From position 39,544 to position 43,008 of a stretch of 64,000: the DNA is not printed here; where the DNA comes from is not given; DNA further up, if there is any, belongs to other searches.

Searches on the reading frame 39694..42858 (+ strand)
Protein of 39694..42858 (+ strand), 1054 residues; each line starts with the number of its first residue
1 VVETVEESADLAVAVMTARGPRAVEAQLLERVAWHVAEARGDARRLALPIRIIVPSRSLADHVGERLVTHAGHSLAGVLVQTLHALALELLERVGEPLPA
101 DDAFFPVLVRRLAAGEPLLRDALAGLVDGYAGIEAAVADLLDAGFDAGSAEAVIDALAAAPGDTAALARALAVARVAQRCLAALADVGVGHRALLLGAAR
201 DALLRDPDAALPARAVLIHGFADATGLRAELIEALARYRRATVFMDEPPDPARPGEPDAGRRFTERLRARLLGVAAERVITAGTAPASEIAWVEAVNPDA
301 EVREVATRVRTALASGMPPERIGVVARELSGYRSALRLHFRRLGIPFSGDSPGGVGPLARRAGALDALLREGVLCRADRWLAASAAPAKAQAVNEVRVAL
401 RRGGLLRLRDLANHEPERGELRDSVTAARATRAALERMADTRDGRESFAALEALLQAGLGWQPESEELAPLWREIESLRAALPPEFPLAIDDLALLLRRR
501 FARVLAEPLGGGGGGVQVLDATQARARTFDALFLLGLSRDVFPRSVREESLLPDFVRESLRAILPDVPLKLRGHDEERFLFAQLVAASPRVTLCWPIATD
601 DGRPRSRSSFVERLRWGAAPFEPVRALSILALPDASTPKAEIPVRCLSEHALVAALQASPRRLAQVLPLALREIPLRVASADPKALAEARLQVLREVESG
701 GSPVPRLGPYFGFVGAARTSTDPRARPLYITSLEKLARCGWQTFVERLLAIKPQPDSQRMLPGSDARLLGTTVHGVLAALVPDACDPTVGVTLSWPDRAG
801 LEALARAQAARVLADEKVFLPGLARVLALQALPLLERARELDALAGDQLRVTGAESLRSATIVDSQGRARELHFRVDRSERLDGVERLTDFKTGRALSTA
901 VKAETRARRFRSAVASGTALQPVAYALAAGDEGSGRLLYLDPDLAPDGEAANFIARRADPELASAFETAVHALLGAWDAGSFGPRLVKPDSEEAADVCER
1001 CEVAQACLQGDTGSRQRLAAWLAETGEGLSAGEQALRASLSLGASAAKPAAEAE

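Call 10: search_protein_families(library=pfam, proteins=[window:39694-42858:+], max_evalue=0.001)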
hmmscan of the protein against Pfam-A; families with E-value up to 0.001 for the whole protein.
window:39694-42858:+ (1054 aa): 1 family
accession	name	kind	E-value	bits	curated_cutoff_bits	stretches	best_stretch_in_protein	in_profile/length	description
PF12705.13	PDDEXK_1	-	3.7e-13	50.4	22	1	731-1007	5-246/247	PD-(D/E)XK nuclease superfamily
